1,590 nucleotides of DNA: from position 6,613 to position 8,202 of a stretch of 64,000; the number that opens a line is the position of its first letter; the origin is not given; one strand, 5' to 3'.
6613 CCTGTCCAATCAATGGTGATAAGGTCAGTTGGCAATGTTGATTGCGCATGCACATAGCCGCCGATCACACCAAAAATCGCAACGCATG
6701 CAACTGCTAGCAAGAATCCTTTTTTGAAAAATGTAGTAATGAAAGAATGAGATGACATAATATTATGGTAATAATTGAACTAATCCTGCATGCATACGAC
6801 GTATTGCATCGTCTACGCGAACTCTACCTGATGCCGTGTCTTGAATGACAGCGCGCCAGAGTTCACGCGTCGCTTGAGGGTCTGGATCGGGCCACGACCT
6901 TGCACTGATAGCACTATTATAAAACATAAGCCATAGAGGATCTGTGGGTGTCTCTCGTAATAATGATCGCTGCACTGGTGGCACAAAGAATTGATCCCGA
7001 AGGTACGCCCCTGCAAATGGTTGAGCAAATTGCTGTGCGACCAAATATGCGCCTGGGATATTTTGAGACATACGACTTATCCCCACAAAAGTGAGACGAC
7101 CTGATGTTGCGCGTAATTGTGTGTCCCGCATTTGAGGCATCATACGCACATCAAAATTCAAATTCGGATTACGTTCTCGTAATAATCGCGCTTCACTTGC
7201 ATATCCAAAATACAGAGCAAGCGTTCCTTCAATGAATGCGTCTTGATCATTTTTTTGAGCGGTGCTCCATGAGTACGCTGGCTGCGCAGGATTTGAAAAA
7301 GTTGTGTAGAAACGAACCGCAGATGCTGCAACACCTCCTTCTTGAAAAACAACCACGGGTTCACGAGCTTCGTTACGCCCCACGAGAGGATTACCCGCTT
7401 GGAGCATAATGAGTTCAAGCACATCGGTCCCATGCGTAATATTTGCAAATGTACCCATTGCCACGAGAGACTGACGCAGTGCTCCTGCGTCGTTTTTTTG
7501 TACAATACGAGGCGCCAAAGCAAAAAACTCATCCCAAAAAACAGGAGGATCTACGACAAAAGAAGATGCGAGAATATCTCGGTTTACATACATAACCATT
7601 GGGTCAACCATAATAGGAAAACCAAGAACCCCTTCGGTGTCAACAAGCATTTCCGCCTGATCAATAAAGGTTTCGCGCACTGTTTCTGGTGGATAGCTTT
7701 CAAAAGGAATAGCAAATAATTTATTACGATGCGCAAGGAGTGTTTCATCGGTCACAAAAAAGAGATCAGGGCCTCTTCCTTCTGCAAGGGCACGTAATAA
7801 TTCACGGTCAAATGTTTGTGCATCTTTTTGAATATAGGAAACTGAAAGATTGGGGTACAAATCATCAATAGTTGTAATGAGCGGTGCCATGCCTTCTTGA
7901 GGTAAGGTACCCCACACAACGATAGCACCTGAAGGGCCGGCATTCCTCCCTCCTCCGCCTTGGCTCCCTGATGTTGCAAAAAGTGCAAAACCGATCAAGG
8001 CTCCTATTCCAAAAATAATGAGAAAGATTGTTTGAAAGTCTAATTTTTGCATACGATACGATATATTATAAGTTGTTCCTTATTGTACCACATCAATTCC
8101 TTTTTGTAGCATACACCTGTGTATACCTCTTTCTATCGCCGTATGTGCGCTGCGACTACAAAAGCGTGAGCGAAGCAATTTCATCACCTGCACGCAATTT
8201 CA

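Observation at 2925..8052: Operon of five paralogous secreted proteins sharing a C-terminal double-TM 'pilin-like' hairpin, headed by a membrane-anchored SBP-like protein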

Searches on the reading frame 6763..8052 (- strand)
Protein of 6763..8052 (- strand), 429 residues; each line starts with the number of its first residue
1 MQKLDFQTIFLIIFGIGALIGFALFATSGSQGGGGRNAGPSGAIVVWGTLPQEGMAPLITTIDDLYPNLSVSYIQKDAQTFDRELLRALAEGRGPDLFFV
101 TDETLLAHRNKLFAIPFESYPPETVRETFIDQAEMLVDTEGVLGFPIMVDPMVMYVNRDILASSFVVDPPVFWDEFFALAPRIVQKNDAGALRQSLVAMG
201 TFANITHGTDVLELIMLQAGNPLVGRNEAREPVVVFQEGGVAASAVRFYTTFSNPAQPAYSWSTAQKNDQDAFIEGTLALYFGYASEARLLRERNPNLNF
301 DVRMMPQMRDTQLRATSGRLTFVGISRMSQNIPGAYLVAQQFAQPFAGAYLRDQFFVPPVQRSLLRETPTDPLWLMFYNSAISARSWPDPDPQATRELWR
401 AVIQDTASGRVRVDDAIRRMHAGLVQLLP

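Call 3: search_protein_families(library=pfam, proteins=[window:6763-8052:-], max_evalue=1)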
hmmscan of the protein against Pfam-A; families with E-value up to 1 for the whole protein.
window:6763-8052:- (429 aa): 2 families
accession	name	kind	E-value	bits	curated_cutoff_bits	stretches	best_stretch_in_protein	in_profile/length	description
PF01547.30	SBP_bac_1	-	6.5e-13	49.8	26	1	65-314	20-266/307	Bacterial extracellular solute-binding protein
PF13416.11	SBP_bac_8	-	7.7e-11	42.7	27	1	70-309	13-213/279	Bacterial extracellular solute-binding protein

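Call 4: search_protein_families(library=ncbifam, proteins=[window:6763-8052:-], max_evalue=1)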
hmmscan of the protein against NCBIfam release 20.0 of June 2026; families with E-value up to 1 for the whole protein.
window:6763-8052:- (429 aa): 0 families

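Call 22: find_homologous_proteins(query=window:6763-8052:-)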
Query window:6763-8052:- (429 aa): 306 proteins with E <= 0.001 among 8000 candidates; the best 120 are listed.
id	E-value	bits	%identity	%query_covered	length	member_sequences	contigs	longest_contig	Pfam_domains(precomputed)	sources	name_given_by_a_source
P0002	2.2e-285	964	100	100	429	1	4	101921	PF13416.12,PF01547.31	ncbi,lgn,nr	ncbi:MAG: ABC transporter substrate-binding protein [Candidatus Pacebacteria bacterium]|nr:ABC trans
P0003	1.3e-132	461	49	100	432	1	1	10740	PF13416.12,PF01547.31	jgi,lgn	jgi:ABC-type glycerol-3-phosphate transport system substrate-binding protein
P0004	3.4e-132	460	47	99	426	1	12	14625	PF13416.12,PF01547.31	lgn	-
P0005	2.9e-127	443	47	99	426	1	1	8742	PF13416.12,PF01547.31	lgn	-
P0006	5.6e-116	406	43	100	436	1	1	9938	PF13416.12,PF01547.31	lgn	-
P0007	5.5e-115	403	44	99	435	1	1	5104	PF13416.12,PF01547.31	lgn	-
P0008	4.1e-102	360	41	97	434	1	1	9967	PF13416.12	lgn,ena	-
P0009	7.8e-100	353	42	95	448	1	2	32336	PF13416.12,PF01547.31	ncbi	-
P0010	1.6e-99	352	39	99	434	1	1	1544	PF13416.12,PF01547.31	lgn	-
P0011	9.5e-98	346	42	99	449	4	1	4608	PF13416.12,PF01547.31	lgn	-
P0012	4.8e-97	344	40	95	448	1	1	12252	PF13416.12,PF01547.31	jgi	-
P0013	1.3e-96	342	40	99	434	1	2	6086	PF13416.12,PF01547.31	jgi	-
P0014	1.4e-96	342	40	99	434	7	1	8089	PF13416.12,PF01547.31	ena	-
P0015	3.4e-96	341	38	93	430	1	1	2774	PF13416.12,PF01547.31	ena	-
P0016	8.0e-96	340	40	96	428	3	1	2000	PF13416.12,PF01547.31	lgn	-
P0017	1.6e-95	339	39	97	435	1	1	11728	PF13416.12,PF01547.31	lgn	-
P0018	1.8e-95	339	39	100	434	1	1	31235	PF13416.12,PF01547.31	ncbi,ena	-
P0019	2.4e-95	338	40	99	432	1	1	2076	PF13416.12,PF01547.31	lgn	-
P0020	4.8e-95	337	37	99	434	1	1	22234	PF13416.12,PF01547.31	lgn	-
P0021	1.8e-94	335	42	94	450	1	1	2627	PF13416.12,PF01547.31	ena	-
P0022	4.2e-94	334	38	99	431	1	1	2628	PF13416.12,PF01547.31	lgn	-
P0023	5.2e-94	334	39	99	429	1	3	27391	PF13416.12,PF01547.31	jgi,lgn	-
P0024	6.1e-94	334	39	99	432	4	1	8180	PF13416.12,PF01547.31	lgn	-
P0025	6.3e-94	333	37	99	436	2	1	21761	PF13416.12,PF01547.31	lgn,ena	-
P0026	8.0e-93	330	39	92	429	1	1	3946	PF13416.12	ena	-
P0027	8.7e-93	330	39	98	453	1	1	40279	PF13416.12,PF01547.31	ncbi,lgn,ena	-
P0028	1.1e-92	329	37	100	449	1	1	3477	PF13416.12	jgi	jgi:ABC-type glycerol-3-phosphate transport system substrate-binding protein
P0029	1.5e-92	329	40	98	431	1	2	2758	PF13416.12,PF01547.31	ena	-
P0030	1.8e-92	329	38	99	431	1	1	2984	PF13416.12,PF01547.31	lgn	-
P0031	2.3e-92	328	40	98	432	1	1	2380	PF13416.12,PF01547.31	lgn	-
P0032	3.2e-92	328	38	99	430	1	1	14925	PF13416.12,PF01547.31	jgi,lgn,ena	-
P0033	3.9e-92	328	40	97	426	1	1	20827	PF13416.12,PF01547.31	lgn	-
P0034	4.6e-92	327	38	97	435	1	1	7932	PF13416.12,PF01547.31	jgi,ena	-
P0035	4.8e-92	327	38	99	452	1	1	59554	PF13416.12,PF01547.31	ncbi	-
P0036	7.4e-92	327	37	98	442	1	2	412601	PF13416.12,PF01547.31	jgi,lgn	jgi:ABC-type glycerol-3-phosphate transport system substrate-binding protein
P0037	7.5e-92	327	38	99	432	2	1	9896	PF13416.12,PF01547.31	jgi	jgi:ABC-type glycerol-3-phosphate transport system substrate-binding protein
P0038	9.3e-92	326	36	99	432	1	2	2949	PF13416.12,PF01547.31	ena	-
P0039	1.7e-91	325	38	99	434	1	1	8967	PF13416.12,PF01547.31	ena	-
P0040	2.0e-91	325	39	99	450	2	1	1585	PF13416.12,PF01547.31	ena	-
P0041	4.0e-91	324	38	99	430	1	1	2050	PF13416.12,PF01547.31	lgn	-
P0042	5.6e-91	324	42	90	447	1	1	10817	PF13416.12,PF01547.31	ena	-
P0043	6.7e-91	324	40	88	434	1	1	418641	PF13416.12,PF01547.31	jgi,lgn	jgi:multiple sugar transport system substrate-binding protein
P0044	8.2e-91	323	38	98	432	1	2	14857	PF13416.12,PF01547.31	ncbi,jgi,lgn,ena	-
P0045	1.1e-90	323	39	99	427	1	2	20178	PF13416.12,PF01547.31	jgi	jgi:multiple sugar transport system substrate-binding protein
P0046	1.7e-90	322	37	99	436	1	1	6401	PF13416.12,PF01547.31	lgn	-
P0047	1.9e-90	322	39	99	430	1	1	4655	PF13416.12,PF01547.31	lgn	-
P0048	2.1e-90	322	37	99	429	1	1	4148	PF13416.12,PF01547.31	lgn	-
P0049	2.4e-90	322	38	96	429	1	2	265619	PF13416.12,PF01547.31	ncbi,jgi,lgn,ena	ncbi:MAG: extracellular solute-binding protein [Candidatus Paceibacterota bacterium]|jgi:ABC-type gl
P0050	2.5e-90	322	39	98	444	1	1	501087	PF13416.12,PF01547.31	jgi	jgi:multiple sugar transport system substrate-binding protein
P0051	2.6e-90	322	38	99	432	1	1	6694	PF13416.12,PF01547.31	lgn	-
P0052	5.0e-90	321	37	99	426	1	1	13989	PF13416.12,PF01547.31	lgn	-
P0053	5.3e-90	321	40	94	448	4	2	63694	PF13416.12,PF01547.31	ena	-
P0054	7.6e-90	320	38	99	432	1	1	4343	PF13416.12,PF01547.31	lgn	-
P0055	8.1e-90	320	37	97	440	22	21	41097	PF13416.12,PF01547.31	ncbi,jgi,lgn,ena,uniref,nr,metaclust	ncbi:MAG: hypothetical protein A3A10_01940 [Candidatus Tagabacteria bacterium RIFCSPLOWO2_01_FULL_42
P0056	8.5e-90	320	38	97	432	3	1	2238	PF13416.12,PF01547.31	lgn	-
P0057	1.0e-89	320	37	99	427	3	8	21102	PF13416.12,PF01547.31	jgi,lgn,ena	-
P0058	1.3e-89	319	35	99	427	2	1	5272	PF13416.12,PF01547.31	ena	-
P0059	1.5e-89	319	39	97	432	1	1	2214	PF13416.12,PF01547.31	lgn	-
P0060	1.7e-89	319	38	93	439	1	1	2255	PF13416.12,PF01547.31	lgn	-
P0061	2.4e-89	318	38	98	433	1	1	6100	PF13416.12,PF01547.31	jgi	jgi:ABC-type glycerol-3-phosphate transport system substrate-binding protein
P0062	2.5e-89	318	37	99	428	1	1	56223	PF13416.12,PF01547.31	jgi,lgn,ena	-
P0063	4.4e-89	318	37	97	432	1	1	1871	PF13416.12,PF01547.31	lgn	-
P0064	5.4e-89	317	39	99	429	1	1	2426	PF13416.12,PF01547.31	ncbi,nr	ncbi:MAG TPA: extracellular solute-binding protein [Candidatus Paceibacterota bacterium]|nr:extracel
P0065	8.5e-89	317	37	98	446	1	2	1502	PF13416.12,PF01547.31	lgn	-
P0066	1.3e-88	316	37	99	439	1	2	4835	PF13416.12,PF01547.31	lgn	-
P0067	2.1e-88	315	37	97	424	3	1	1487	PF13416.12,PF01547.31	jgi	-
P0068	2.5e-88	315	37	99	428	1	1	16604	PF13416.12,PF01547.31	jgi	jgi:ABC-type glycerol-3-phosphate transport system substrate-binding protein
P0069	2.7e-88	315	37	99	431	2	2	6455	PF13416.12,PF01547.31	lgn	-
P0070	4.0e-88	314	37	90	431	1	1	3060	PF13416.12,PF01547.31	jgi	-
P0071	4.2e-88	314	37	99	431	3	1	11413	PF13416.12,PF01547.31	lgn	-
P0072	4.2e-88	314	36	99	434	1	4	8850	PF13416.12,PF01547.31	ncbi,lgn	-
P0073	4.4e-88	314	38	99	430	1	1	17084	PF13416.12,PF01547.31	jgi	jgi:ABC-type glycerol-3-phosphate transport system substrate-binding protein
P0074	4.7e-88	314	36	99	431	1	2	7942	PF13416.12,PF01547.31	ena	-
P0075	5.0e-88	314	38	99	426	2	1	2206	PF13416.12,PF01547.31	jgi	jgi:ABC-type glycerol-3-phosphate transport system substrate-binding protein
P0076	5.6e-88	314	38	99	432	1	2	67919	PF13416.12,PF01547.31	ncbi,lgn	ncbi:MAG: hypothetical protein AMXMBFR44_5890 [Candidatus Campbellbacteria bacterium]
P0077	6.7e-88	314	38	96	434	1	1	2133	PF13416.12,PF01547.31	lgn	-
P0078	1.1e-87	313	37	99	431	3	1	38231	PF13416.12,PF01547.31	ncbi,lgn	ncbi:MAG: hypothetical protein RLY47_72 [Candidatus Parcubacteria bacterium]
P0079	1.3e-87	313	37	98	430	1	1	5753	PF13416.12,PF01547.31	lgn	-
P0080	1.4e-87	313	38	99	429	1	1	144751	PF13416.12,PF01547.31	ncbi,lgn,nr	ncbi:MAG: extracellular solute-binding protein [Candidatus Taylorbacteria bacterium]|nr:extracellula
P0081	2.0e-87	312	36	99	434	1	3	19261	PF13416.12,PF01547.31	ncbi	-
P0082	2.1e-87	312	37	96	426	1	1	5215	PF13416.12,PF01547.31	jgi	jgi:multiple sugar transport system substrate-binding protein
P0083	2.5e-87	312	37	99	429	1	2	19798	PF13416.12,PF01547.31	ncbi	-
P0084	3.2e-87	311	38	96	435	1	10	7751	PF13416.12,PF01547.31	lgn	-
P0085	3.3e-87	311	36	99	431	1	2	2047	PF13416.12,PF01547.31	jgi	jgi:ABC-type glycerol-3-phosphate transport system substrate-binding protein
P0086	3.6e-87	311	38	95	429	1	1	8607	PF13416.12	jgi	jgi:ABC-type glycerol-3-phosphate transport system substrate-binding protein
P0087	4.1e-87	311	35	97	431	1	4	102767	PF13416.12,PF01547.31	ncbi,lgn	-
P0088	8.1e-87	310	36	97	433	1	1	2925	PF13416.12,PF01547.31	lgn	-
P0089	1.3e-86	309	38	99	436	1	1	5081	PF13416.12,PF01547.31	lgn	-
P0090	1.6e-86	309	36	90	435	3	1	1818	PF13416.12,PF01547.31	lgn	-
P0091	1.9e-86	309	37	99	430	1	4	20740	PF13416.12,PF01547.31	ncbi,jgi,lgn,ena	jgi:ABC-type glycerol-3-phosphate transport system substrate-binding protein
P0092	2.0e-86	309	37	99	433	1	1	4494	PF13416.12,PF01547.31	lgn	-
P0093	2.3e-86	309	37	99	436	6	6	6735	PF13416.12,PF01547.31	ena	-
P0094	2.4e-86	309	37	99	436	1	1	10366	PF13416.12,PF01547.31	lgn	-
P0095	3.2e-86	308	37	96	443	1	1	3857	PF13416.12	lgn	-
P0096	8.6e-86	307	40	94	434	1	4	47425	PF13416.12,PF01547.31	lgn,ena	-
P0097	1.3e-85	306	37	100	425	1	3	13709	PF13416.12,PF01547.31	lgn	-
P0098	2.8e-85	305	37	99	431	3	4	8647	PF13416.12,PF01547.31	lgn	-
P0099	3.9e-85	305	37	99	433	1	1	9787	PF13416.12,PF01547.31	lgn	-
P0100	6.8e-85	304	36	90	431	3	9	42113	PF13416.12,PF01547.31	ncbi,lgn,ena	-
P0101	7.8e-85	304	39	100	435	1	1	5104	PF01547.31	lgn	-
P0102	1.0e-84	303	37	99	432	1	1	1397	PF13416.12,PF01547.31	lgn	-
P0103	1.4e-84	303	36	96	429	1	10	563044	PF13416.12,PF01547.31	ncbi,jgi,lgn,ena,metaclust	metaclust:\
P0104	1.4e-84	303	37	100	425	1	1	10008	PF13416.12,PF01547.31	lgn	-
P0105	1.7e-84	302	37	99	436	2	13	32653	PF13416.12,PF01547.31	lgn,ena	-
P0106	1.7e-84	302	35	99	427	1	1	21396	PF13416.12,PF01547.31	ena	-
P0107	2.0e-84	302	37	99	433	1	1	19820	PF13416.12,PF01547.31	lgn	-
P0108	3.6e-84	301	36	99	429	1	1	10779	PF13416.12,PF01547.31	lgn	-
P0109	4.9e-84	301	35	99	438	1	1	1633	PF13416.12,PF01547.31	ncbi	-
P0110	5.6e-84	301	35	97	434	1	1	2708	PF13416.12,PF01547.31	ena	-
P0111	5.7e-84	301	37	99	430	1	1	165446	PF13416.12,PF01547.31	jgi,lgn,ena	-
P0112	8.1e-84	300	37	96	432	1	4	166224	PF13416.12,PF01547.31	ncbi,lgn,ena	-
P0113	8.3e-84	300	36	99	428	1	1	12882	PF01547.31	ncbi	-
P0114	1.0e-83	300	36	99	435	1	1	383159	PF13416.12,PF01547.31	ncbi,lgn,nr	ncbi:MAG: extracellular solute-binding protein [Candidatus Pacebacteria bacterium]|nr:extracellular 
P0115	1.1e-83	300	39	88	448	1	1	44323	PF13416.12,PF01547.31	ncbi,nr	ncbi:MAG: protein of unknown function with transrane region [Patescibacteria group bacterium]|nr:pro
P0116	1.4e-83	299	35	99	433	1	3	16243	PF13416.12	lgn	-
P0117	1.4e-83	299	37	100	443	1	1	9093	PF13416.12,PF01547.31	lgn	-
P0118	1.5e-83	299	36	99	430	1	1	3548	PF13416.12,PF01547.31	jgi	-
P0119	1.6e-83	299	37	99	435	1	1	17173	PF13416.12,PF01547.31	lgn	-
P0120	1.7e-83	299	37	99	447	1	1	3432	PF13416.12,PF01547.31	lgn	-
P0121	2.9e-83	298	37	99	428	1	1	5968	PF13416.12,PF01547.31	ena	-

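Call 23: find_encoding_contigs(protein=P0003, flank=8000, max_places=2)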
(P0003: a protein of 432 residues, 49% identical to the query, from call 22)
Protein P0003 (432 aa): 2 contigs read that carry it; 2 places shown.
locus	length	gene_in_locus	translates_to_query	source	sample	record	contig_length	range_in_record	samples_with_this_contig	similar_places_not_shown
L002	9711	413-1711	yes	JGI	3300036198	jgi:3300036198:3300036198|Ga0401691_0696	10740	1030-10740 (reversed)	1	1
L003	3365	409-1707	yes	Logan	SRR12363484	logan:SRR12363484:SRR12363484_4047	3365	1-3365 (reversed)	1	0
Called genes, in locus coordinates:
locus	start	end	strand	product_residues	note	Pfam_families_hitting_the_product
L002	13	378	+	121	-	PF01209:Ubie_methyltran (weak), PF08241:Methyltransf_11, PF13649:Methyltransf_25 (weak), PF13847:Methyltransf_31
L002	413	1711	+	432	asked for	PF01547:SBP_bac_1, PF13416:SBP_bac_8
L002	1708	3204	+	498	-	PF00041:fn3 (weak), PF18895:T4SS_pilin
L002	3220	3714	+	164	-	PF18895:T4SS_pilin (weak)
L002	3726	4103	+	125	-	PF18895:T4SS_pilin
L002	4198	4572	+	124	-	PF18895:T4SS_pilin (weak)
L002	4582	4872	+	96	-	PF18895:T4SS_pilin (weak)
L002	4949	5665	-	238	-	-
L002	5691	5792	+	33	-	-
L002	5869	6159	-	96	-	PF18895:T4SS_pilin (weak)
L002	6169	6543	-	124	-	PF18895:T4SS_pilin (weak)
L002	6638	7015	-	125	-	PF18895:T4SS_pilin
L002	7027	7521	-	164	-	PF18895:T4SS_pilin (weak)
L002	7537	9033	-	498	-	PF00041:fn3 (weak), PF18895:T4SS_pilin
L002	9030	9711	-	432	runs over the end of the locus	PF01547:SBP_bac_1, PF13416:SBP_bac_8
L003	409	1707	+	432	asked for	PF01547:SBP_bac_1, PF13416:SBP_bac_8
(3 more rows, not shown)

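Call 24: find_encoding_contigs(protein=P0036, flank=8000, max_places=2)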
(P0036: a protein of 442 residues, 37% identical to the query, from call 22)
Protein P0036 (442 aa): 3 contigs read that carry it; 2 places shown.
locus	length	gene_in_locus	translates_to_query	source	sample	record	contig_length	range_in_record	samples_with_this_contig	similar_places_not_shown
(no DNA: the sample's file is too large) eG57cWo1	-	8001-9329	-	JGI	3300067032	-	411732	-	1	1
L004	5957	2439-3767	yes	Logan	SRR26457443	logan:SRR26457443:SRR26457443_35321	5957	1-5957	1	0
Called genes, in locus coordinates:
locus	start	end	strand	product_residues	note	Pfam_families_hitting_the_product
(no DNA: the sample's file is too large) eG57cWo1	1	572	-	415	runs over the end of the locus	PF13393:tRNA-synt_His, PF00587:tRNA-synt_2b, PF13393:tRNA-synt_His (weak), PF03129:HGTP_anticodon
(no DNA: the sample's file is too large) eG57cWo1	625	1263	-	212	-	PF10502:Peptidase_S26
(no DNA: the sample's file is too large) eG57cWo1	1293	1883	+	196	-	PF01195:Pept_tRNA_hydro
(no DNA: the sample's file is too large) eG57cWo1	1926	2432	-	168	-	-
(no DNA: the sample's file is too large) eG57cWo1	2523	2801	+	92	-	-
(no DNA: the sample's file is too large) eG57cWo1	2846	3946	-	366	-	PF00575:S1 (weak), PF21543:CvfB_2nd (faint), PF23459:S1_RRP5 (faint), PF13509:S1_2 (faint), PF21710:Spt6_S1 (faint), PF00575:S1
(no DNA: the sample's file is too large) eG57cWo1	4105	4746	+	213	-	PF13483:Lactamase_B_3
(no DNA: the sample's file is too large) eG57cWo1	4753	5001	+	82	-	-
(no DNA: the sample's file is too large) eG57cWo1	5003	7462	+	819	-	PF00521:DNA_topoisoIV, PF03989:DNA_gyraseA_C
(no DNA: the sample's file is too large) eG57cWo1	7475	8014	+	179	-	PF01135:PCMT (weak), PF01209:Ubie_methyltran, PF01728:FtsJ (weak), PF13489:Methyltransf_23, PF13847:Methyltransf_31, PF08241:Methyltransf_11, PF08242:Methyltransf_12, PF13649:Methyltransf_25, +1 more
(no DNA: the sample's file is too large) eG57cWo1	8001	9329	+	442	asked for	PF01547:SBP_bac_1, PF13416:SBP_bac_8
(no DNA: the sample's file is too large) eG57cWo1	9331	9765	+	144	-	PF18895:T4SS_pilin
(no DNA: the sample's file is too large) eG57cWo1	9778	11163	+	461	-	PF00041:fn3 (faint), PF16656:Pur_ac_phosph_N (faint), PF16655:PhoD_N (faint), PF18895:T4SS_pilin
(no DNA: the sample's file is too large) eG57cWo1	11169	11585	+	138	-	PF18895:T4SS_pilin (weak)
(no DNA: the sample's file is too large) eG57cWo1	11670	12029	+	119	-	PF18895:T4SS_pilin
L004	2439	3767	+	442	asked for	PF01547:SBP_bac_1, PF13416:SBP_bac_8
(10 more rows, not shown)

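Call 25: find_encoding_contigs(protein=P0103, flank=8000, max_places=2)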
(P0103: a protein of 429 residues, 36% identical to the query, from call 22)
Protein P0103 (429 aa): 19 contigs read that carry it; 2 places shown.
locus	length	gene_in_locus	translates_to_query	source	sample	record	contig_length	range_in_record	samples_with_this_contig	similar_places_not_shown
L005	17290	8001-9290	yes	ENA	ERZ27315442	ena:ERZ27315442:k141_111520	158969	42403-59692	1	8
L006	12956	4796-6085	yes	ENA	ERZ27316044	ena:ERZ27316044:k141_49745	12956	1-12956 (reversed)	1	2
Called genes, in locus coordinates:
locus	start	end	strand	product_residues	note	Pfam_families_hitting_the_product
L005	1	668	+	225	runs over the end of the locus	PF01195:Pept_tRNA_hydro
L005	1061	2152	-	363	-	PF21543:CvfB_2nd (faint), PF00575:S1, PF23459:S1_RRP5 (faint), PF02599:CsrA (faint), PF00575:S1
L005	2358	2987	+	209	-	PF13483:Lactamase_B_3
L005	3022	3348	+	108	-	-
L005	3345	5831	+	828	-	PF00521:DNA_topoisoIV, PF03989:DNA_gyraseA_C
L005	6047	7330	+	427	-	-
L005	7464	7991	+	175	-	PF01209:Ubie_methyltran, PF01728:FtsJ (weak), PF01135:PCMT (faint), PF05175:MTS (weak), PF13847:Methyltransf_31, PF08241:Methyltransf_11, PF08242:Methyltransf_12, PF13649:Methyltransf_25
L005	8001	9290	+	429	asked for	PF01547:SBP_bac_1, PF13416:SBP_bac_8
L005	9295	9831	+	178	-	-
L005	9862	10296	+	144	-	PF18895:T4SS_pilin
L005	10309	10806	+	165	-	PF18895:T4SS_pilin (weak)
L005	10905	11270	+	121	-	PF18895:T4SS_pilin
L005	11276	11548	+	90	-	PF18895:T4SS_pilin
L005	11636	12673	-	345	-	-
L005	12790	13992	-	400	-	-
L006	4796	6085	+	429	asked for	PF01547:SBP_bac_1, PF13416:SBP_bac_8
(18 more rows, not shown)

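Call 31: search_solved_structures(query=window:6763-8052:-, max_evalue=0.01)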
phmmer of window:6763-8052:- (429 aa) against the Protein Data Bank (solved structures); distinct sequences matched with E-value up to 0.01: 1.
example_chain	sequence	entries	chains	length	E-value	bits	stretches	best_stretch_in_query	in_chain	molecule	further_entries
4r9f_A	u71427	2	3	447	0.00027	23.3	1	83-308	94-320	MBP1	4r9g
